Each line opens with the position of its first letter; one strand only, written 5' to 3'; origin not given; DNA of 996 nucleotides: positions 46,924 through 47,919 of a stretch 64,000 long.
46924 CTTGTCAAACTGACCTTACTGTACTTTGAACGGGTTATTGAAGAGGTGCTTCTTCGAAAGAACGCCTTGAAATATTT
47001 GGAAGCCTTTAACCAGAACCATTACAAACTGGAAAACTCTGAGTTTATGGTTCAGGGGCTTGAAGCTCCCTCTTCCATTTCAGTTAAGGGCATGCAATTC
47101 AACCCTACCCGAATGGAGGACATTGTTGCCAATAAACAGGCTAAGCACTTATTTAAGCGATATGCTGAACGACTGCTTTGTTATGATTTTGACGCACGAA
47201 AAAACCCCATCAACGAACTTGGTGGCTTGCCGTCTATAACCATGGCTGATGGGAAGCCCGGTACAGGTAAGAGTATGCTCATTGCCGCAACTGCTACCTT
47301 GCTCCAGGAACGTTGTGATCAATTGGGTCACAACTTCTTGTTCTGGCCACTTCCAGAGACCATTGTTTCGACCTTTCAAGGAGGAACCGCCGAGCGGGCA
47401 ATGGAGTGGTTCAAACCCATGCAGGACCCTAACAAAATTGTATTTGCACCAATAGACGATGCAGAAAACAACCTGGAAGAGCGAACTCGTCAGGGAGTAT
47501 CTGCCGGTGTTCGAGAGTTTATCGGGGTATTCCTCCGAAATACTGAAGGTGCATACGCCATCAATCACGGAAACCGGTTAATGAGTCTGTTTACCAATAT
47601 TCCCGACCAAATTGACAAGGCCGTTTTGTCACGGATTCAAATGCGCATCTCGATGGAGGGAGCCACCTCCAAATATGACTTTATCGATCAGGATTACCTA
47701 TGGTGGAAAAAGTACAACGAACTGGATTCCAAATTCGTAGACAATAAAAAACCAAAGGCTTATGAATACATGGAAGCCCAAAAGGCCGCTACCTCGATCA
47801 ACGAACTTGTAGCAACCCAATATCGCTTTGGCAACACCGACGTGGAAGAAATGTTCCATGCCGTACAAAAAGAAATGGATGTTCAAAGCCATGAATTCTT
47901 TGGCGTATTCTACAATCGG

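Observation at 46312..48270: Classic-clade AAA+ ATPase with Walker B 'DDAE' instead of 'DExx'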

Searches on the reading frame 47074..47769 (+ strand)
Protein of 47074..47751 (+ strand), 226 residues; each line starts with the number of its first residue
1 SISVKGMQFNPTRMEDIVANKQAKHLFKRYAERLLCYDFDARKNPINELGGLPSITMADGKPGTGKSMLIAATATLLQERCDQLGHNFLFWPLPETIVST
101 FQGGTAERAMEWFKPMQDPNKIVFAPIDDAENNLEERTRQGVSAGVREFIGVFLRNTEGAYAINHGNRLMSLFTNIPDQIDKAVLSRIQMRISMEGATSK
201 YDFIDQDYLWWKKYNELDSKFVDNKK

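Call 43: search_protein_representatives(protein=window:47074-47751:+)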
Query: 226 residues. Proteins with E-value up to 0.001 (for the whole library): 335; up to 1e-10: 168; up to 1e-30: 75. The best 150 are listed.
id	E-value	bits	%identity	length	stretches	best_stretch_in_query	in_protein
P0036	1.0e-117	407.9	80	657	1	3-223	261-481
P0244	1.6e-89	315.7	61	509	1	7-225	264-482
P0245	7.6e-85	300.4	60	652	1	6-224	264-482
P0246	1.8e-84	299.2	65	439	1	7-221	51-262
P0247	1.4e-83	296.3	60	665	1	6-223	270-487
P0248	3.0e-83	295.2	62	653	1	2-219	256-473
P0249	8.5e-83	293.7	59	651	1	6-222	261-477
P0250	5.9e-81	287.6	60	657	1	4-225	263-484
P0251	1.4e-80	286.4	58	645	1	6-223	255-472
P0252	2.7e-78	278.9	58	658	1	8-222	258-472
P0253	3.2e-78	278.7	57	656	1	8-223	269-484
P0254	3.4e-77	275.3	59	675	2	85-223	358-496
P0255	4.0e-77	275.1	56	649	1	4-224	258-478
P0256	9.7e-75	267.3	55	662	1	6-215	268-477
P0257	1.9e-74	266.4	57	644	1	4-219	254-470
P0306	4.5e-40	154.0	38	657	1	4-219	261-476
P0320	1.3e-29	119.7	37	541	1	10-215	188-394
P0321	2.6e-28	115.5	34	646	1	13-208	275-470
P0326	2.6e-26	109.0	35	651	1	4-206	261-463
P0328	1.3e-25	106.7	32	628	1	5-213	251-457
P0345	5.1e-21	91.7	30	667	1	8-205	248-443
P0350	5.5e-19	85.0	29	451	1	7-216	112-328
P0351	5.9e-19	84.9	29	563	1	5-192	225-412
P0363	2.4e-17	79.6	27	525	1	4-216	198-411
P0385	8.7e-14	68.0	28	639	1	14-206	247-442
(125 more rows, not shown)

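Call 45: search_protein_families(library=pfam, proteins=[P0321, P0328, P0345, P0350, P0351, P0363, P0385, P0326, P0320, P0306], max_evalue=0.01)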
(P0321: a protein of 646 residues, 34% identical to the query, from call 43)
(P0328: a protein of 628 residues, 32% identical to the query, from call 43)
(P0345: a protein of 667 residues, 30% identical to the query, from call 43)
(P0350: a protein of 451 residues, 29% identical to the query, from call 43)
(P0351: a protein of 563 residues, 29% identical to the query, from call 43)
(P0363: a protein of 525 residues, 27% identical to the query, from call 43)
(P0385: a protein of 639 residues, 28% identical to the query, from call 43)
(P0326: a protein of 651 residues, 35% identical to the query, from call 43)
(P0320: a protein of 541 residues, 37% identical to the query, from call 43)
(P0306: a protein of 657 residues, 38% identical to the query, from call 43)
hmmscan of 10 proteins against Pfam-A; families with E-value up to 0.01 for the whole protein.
P0321 (646 aa): 1 family
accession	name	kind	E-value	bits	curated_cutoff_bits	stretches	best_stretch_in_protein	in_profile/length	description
PF00004.35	AAA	-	2.9e-13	50.9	21.2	1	322-455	5-128/131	ATPase family associated with various cellular activities (AAA)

P0328 (628 aa): 1 family
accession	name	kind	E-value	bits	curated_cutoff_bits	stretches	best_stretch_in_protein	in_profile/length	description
PF00004.35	AAA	-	1.3e-15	58.4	21.2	1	302-438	1-129/131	ATPase family associated with various cellular activities (AAA)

P0345 (667 aa): 2 families
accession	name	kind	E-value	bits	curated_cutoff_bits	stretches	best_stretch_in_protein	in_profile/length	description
PF00004.35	AAA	-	1.1e-16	62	21.2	1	296-432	1-129/131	ATPase family associated with various cellular activities (AAA)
PF07724.20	AAA_2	-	0.0096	16.4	27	0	295-409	5-114/166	AAA domain (Cdc48 subfamily)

P0350 (451 aa): 12 families
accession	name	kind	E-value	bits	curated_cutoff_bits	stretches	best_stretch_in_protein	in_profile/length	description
PF00004.35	AAA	-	4e-25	89.2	21.2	1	165-301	2-125/131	ATPase family associated with various cellular activities (AAA)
PF13401.12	AAA_22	-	1.6e-05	25.7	27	1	162-247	6-97/130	AAA domain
PF07724.20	AAA_2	-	0.00014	22.4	27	1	163-272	5-103/166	AAA domain (Cdc48 subfamily)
PF13191.12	AAA_16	-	0.00018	22.5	32.6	1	158-188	21-51/167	AAA ATPase domain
PF13479.12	AAA_24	-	0.00039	20.7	27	1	162-245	3-77/195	AAA domain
PF01637.24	ATPase_2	-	0.00094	19.5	33.2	1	161-228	20-82/225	ATPase domain predominantly from Archaea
PF13086.12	AAA_11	-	0.0011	19.2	27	0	165-187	21-44/257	AAA domain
PF13245.12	AAA_19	-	0.0022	18.6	25.1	1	164-191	14-41/134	AAA domain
PF09848.15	SLFN-g3_helicase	-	0.0028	17.4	24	1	164-254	4-101/354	Schlafen group 3, DNA/RNA helicase domain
PF13604.12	AAA_30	-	0.0045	17.2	27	1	166-195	23-47/191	AAA domain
PF13173.12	AAA_14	-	0.0048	17.3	27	0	164-244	5-74/129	AAA domain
PF00225.29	Kinesin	-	0.006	16.1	29.3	0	159-181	73-95/327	Kinesin motor domain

P0351 (563 aa): 3 families
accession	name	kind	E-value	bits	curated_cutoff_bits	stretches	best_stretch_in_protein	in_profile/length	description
PF00004.35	AAA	-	2.7e-19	70.4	21.2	1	277-412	2-127/131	ATPase family associated with various cellular activities (AAA)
PF13191.12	AAA_16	-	0.00099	20.1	32.6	1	273-301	24-52/167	AAA ATPase domain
PF06745.19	ATPase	-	0.0017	18.2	26.6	0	274-336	20-77/231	KaiC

P0363 (525 aa): 2 families
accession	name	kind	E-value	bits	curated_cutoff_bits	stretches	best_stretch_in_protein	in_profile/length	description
PF00004.35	AAA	-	5.8e-20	72.5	21.2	1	250-389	1-129/131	ATPase family associated with various cellular activities (AAA)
PF13401.12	AAA_22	-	0.0068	17.2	27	0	248-317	6-64/130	AAA domain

P0385 (639 aa): 4 families
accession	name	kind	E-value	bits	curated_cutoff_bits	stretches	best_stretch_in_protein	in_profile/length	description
PF00004.35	AAA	-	1.9e-20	74.1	21.2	1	289-425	1-125/131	ATPase family associated with various cellular activities (AAA)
PF09848.15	SLFN-g3_helicase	-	0.00042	20.1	24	0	289-329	4-42/354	Schlafen group 3, DNA/RNA helicase domain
PF13401.12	AAA_22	-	0.00067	20.4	27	1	289-373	8-97/130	AAA domain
PF13086.12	AAA_11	-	0.0023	18.2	27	1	276-326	7-58/257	AAA domain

P0326 (651 aa): 2 families
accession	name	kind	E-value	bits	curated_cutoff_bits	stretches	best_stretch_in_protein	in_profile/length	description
PF00004.35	AAA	-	3.4e-14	53.9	21.2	1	314-451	2-129/131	ATPase family associated with various cellular activities (AAA)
PF09848.15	SLFN-g3_helicase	-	0.0048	16.7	24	0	311-392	2-93/354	Schlafen group 3, DNA/RNA helicase domain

P0320 (541 aa): 1 family
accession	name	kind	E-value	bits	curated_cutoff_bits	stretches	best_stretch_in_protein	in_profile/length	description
PF00004.35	AAA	-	6.5e-14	52.9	21.2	1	236-372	3-128/131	ATPase family associated with various cellular activities (AAA)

P0306 (657 aa): 1 family
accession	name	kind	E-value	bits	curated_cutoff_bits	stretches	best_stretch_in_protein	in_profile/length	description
PF00004.35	AAA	-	3.5e-05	24.7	21.2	1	314-446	2-124/131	ATPase family associated with various cellular activities (AAA)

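Call 49: find_encoding_contigs(protein=P0321, flank=8000, max_places=3)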
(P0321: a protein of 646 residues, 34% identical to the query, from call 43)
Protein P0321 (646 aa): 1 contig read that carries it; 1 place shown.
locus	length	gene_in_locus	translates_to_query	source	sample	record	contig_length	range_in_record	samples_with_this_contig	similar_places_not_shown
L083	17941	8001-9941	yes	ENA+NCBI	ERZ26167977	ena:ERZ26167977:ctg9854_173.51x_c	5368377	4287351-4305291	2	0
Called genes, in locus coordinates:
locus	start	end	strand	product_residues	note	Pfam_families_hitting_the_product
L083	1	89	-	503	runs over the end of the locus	PF05787:PhoX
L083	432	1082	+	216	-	-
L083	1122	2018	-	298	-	PF01738:DLH (weak), PF02129:Peptidase_S15, PF20434:BD-FAE, PF00561:Abhydrolase_1, PF12146:Hydrolase_4, PF12697:Abhydrolase_6, PF00326:Peptidase_S9, PF07859:Abhydrolase_3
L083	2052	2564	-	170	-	PF14113:Tae4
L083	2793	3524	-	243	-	-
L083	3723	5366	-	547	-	PF00501:AMP-binding, PF13193:AMP-binding_C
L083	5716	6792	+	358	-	-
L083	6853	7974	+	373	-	-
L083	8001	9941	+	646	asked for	PF00004:AAA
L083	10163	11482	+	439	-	PF20343:DUF6638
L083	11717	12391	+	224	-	PF07509:DUF1523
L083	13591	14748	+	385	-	PF01145:Band_7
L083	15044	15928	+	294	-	PF01135:PCMT, PF00398:RrnaAD (faint), PF08704:GCD14 (weak), PF13649:Methyltransf_25 (weak)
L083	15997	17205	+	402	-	PF00211:Guanylate_cyc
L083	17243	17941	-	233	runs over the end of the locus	-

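Call 50: find_encoding_contigs(protein=P0345, flank=8000, max_places=2)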
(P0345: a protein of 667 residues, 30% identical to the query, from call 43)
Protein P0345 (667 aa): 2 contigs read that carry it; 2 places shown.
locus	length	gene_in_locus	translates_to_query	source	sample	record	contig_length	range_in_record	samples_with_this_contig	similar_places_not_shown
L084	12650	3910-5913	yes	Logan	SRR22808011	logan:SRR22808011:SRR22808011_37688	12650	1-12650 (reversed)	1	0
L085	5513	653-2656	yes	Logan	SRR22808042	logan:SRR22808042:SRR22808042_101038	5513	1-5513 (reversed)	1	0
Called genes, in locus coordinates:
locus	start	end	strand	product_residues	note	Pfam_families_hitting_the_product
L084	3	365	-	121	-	?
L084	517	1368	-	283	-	PF13622:4HBT_3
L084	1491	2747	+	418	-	-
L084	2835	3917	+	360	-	-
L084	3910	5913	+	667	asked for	PF00004:AAA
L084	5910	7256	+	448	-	PF20343:DUF6638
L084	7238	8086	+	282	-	-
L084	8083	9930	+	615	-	-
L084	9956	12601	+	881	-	PF13620:CarboxypepD_reg (faint)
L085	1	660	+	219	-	?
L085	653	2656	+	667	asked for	PF00004:AAA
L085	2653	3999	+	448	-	PF20343:DUF6638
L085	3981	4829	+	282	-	-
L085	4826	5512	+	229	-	?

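Call 51: find_encoding_contigs(protein=P0326, flank=8000, max_places=2)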
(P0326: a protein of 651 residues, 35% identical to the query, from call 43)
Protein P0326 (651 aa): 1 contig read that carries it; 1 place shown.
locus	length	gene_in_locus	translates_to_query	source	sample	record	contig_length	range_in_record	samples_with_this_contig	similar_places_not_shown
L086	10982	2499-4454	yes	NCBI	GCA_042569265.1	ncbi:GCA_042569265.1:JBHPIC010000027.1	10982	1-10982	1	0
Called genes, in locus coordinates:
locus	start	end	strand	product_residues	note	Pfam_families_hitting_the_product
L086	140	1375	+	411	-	-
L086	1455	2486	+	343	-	-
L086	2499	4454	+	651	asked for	PF00004:AAA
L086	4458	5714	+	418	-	PF20343:DUF6638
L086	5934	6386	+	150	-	-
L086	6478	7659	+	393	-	PF10095:DUF2333 (weak)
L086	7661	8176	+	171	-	-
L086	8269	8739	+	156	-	PF00293:NUDIX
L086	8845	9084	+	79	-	-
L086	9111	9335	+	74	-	-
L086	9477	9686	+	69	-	-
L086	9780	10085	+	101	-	PF06961:DUF1294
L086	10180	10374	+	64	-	-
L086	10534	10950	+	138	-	-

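Call 52: find_encoding_contigs(protein=P0351, flank=8000, max_places=2)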
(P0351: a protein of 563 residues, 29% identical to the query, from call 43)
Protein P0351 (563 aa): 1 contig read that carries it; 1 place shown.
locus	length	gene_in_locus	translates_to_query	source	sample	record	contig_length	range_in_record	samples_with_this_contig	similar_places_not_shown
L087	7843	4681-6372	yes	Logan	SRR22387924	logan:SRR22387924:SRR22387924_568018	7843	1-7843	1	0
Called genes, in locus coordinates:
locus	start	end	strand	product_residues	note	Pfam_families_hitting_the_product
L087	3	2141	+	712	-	?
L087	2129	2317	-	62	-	-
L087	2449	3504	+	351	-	-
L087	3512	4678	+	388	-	-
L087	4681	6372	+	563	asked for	PF00004:AAA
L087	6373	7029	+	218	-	-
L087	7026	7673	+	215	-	-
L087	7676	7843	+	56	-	?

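Call 68: search_solved_structures(query=A7, max_evalue=0.001, show_alignments=3)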
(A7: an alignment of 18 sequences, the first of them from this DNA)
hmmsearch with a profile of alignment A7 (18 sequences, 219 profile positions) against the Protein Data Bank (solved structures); distinct sequences matched with E-value up to 0.001: 293 (the best 60 are shown).
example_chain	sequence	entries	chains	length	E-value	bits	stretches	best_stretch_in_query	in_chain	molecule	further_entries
5vc7_A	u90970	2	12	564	2.9e-44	154.5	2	39-180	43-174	VCP-like ATPase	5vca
5g4g_A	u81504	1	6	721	6.8e-44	153.2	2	39-180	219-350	VCP-LIKE ATPASE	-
5g4f_A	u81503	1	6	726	7e-44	153.2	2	39-180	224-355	VCP-LIKE ATPASE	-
6oaa_B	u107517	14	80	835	5.8e-43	150.2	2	38-178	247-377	Cell division control protein 48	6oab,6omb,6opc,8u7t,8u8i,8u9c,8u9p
8dar_A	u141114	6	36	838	5.9e-43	150.2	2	38-178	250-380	Cell division control protein 48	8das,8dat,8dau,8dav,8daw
6chs_H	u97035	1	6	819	6.3e-43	150.1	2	38-179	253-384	Putative cell division control protein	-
7wd3_A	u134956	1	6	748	1.4e-42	149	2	38-180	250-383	ATPase family gene 2 protein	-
7nku_A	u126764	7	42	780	1.5e-42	148.9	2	38-180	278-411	ATPase family gene 2 protein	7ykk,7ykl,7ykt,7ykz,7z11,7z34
6oa9_A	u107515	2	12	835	2.3e-42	148.3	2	38-178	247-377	Cell division control protein 48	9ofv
7wbb_A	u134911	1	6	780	2.2e-41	145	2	38-180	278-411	AFG2 isoform 1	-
7wub_C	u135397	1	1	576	2.7e-40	141.5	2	38-180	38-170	Transitional endoplasmic reticulum ATPase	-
7wub_D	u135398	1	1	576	2.7e-40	141.5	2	38-180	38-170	Transitional endoplasmic reticulum ATPase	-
6mck_A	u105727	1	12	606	3.2e-40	141.2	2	38-180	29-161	Transitional endoplasmic reticulum ATPase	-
7rlb_A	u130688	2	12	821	5.6e-40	140.4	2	37-180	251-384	Transitional endoplasmic reticulum ATPase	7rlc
7rlh_A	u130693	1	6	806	6.6e-40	140.2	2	38-180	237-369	Transitional endoplasmic reticulum ATPase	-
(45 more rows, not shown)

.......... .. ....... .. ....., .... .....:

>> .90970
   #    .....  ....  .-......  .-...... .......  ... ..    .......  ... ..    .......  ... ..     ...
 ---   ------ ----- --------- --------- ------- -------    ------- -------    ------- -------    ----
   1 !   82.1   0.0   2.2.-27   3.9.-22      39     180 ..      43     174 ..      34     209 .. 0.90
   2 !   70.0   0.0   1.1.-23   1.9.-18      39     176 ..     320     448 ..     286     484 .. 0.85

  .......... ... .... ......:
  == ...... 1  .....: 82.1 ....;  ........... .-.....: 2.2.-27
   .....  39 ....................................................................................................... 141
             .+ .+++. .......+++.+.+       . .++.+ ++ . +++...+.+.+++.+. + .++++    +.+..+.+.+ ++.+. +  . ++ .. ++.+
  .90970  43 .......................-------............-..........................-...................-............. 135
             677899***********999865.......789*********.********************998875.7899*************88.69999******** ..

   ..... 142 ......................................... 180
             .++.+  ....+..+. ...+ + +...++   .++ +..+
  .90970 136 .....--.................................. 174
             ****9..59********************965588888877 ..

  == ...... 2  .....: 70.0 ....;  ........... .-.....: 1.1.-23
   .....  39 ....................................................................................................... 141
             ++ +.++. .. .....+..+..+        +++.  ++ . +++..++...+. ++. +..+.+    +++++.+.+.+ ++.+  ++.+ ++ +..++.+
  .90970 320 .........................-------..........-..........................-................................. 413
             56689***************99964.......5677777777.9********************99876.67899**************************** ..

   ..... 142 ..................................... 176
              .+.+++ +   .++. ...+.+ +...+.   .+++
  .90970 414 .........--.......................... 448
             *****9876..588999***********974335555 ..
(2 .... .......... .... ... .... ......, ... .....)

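Call 75: search_protein_families(library=pfam, proteins=[L083:5716-6792:+, L083:6853-7974:+, L086:140-1375:+, L086:1455-2486:+, L087:2449-3504:+, L087:3512-4678:+], max_evalue=0.1)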
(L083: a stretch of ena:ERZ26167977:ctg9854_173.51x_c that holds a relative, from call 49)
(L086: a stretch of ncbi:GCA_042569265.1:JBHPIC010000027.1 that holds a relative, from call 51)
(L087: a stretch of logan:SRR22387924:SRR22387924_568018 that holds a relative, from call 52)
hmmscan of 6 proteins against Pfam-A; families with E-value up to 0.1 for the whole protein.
L083:5716-6792:+ (358 aa): 6 families
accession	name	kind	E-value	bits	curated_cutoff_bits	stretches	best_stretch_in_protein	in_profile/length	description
PF19962.4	EAD9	-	0.00052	20.2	25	0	132-161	10-39/62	Effector-associated domain 9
PF20993.2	CENPH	-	0.0018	18.8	27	1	124-209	73-159/175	CENPH protein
PF16069.10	DUF4811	-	0.015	15.6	27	1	231-298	38-105/155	Domain of unknown function (DUF4811)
PF16326.10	ABC_tran_CTD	-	0.031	14.9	32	1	164-213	9-61/69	ABC transporter C-terminal domain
PF04201.20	TPD52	-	0.063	14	25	1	264-317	49-102/108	Tumour protein D52 family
PF19908.4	DUF6381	-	0.087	13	26.6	0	175-202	14-41/62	Family of unknown function (DUF6381)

L083:6853-7974:+ (373 aa): 0 families

L086:140-1375:+ (411 aa): 1 family
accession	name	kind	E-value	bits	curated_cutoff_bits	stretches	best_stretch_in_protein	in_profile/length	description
PF06745.19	ATPase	-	0.071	12.9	26.6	1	54-91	42-80/231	KaiC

L086:1455-2486:+ (343 aa): 0 families

L087:2449-3504:+ (351 aa): 4 families
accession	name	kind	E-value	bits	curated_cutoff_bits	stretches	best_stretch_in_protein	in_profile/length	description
PF21211.3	FkbH_N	-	0.0013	19.1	27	1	6-67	22-84/192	FkbH, N-terminal domain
PF24918.1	NET2A_C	-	0.014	15.7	27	1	14-77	55-118/180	NET2A, C-terminal domain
PF06103.16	DUF948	-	0.021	15.5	37.2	0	20-69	29-78/89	Bacterial protein of unknown function (DUF948)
PF18595.6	Nuf2_DHR10-like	-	0.036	14.6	28.4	1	7-62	16-70/117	Nuf2, DHR10-like domain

L087:3512-4678:+ (388 aa): 0 families

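Call 86: search_protein_families(library=pfam, proteins=[L083:11717-12391:+, L083:13591-14748:+, L084:7238-8086:+], max_evalue=0.01)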
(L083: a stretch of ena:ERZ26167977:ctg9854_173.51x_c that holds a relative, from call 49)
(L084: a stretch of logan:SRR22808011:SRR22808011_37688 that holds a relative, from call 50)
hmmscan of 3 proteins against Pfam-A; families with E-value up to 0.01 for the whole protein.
L083:11717-12391:+ (224 aa): 1 family
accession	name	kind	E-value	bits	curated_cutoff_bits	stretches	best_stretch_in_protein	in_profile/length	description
PF07509.16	DUF1523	-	1.3e-56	191.2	23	1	1-172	1-176/176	Protein of unknown function (DUF1523)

L083:13591-14748:+ (385 aa): 2 families
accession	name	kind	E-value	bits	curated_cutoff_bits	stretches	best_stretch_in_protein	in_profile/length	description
PF01145.31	Band_7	-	1.2e-28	100.8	23.6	1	150-321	2-175/176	SPFH domain / Band 7 family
PF13421.11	Band_7_1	-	0.0019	18.3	24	1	215-303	106-205/211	SPFH domain-Band 7 family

L084:7238-8086:+ (282 aa): 0 families
